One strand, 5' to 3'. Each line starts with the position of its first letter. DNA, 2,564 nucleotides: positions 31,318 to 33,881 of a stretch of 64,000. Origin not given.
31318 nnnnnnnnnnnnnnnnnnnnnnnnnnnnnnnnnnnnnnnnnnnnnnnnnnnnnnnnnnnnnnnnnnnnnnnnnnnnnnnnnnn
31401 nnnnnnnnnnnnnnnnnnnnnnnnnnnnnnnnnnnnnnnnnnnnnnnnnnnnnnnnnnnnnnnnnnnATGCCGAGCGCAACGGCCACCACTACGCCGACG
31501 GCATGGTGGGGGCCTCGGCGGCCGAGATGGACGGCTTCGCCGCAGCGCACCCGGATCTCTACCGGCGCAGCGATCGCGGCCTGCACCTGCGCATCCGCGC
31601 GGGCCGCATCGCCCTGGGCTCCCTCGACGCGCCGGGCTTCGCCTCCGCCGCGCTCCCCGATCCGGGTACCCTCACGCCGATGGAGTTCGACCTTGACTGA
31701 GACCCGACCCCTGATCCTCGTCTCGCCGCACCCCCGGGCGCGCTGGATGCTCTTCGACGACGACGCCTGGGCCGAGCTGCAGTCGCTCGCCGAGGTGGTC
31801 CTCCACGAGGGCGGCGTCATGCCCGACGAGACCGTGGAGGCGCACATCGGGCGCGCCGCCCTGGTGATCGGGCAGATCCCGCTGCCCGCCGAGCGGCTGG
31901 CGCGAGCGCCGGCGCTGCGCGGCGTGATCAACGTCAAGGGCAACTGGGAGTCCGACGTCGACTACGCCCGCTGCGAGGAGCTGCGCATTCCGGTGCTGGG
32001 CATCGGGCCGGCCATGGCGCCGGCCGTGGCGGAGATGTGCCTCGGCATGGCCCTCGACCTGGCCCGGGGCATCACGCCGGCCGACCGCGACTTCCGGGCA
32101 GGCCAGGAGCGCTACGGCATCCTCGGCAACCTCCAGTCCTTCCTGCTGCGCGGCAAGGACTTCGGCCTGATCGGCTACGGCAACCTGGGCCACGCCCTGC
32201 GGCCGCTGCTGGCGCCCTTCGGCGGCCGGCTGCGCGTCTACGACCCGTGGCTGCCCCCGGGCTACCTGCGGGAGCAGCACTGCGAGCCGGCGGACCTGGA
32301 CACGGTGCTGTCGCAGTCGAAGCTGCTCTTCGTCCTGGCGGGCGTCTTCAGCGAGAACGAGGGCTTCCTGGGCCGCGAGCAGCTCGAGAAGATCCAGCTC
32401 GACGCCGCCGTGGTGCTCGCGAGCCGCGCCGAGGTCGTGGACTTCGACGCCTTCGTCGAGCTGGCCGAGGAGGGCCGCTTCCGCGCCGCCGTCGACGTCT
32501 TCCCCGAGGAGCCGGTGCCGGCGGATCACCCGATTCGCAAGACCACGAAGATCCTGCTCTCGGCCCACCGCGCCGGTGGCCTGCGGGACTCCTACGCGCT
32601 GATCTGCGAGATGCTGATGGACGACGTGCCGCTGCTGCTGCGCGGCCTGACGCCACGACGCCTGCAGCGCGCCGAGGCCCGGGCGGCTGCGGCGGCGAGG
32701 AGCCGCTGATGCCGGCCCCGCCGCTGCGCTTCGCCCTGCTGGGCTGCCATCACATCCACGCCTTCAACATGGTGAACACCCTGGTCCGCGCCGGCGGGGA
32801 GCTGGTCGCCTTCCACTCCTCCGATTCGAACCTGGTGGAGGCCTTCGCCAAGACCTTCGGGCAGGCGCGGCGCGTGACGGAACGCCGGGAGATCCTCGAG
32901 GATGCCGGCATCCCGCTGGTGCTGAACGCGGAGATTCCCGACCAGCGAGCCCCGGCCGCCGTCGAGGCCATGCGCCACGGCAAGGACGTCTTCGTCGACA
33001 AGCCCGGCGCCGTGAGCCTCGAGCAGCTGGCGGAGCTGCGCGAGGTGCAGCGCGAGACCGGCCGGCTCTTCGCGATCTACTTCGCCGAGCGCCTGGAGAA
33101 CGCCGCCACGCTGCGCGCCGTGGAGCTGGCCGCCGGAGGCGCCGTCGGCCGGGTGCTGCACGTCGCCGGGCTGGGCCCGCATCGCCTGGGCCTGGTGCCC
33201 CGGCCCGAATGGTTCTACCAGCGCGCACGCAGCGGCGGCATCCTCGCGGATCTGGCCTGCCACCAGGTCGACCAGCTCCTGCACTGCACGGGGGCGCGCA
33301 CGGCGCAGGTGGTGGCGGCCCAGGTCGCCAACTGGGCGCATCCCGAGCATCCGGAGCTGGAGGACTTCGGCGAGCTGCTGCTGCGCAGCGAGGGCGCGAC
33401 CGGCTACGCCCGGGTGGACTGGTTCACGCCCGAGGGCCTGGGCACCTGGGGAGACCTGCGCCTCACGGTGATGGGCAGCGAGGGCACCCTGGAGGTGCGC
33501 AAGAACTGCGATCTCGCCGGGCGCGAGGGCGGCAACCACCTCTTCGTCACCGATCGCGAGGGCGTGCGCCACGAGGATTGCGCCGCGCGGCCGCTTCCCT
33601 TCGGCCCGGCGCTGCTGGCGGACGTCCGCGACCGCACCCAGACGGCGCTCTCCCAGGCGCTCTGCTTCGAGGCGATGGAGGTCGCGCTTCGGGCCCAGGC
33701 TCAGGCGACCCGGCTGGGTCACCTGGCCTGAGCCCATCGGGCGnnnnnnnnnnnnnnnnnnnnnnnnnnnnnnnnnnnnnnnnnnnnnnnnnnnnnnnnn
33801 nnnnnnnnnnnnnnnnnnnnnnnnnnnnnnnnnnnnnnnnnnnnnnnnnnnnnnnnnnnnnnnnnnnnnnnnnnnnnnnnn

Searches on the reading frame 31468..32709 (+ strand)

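Call 18: search_protein_families(library=pfam, proteins=[window:31468-32709:+], max_evalue=0.001)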
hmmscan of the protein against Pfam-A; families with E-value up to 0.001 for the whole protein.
window:31468-32709:+ (413 aa): 1 family
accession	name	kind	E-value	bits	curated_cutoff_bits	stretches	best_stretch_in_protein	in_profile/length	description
PF02826.25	2-Hacid_dh_C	-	5.2e-30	104.6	25.1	1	192-369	1-178/178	D-isomer specific 2-hydroxyacid dehydrogenase, NAD binding domain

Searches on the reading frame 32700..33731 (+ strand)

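Call 18: search_protein_families(library=pfam, proteins=[window:32700-33731:+], max_evalue=0.001)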
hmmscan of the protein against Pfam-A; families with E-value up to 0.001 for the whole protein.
window:32700-33731:+ (343 aa): 3 families
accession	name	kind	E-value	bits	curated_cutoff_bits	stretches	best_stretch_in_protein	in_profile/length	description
PF22725.1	GFO_IDH_MocA_C3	-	2.1e-19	70.2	27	1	139-265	3-124/124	GFO/IDH/MocA C-terminal domain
PF01408.29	GFO_IDH_MocA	-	2.4e-09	38.4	24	1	11-127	3-119/120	Oxidoreductase family, NAD-binding Rossmann fold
PF02894.22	GFO_IDH_MocA_C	-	1.9e-07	31.5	22.9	1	150-276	10-133/218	Oxidoreductase family, C-terminal alpha/beta domain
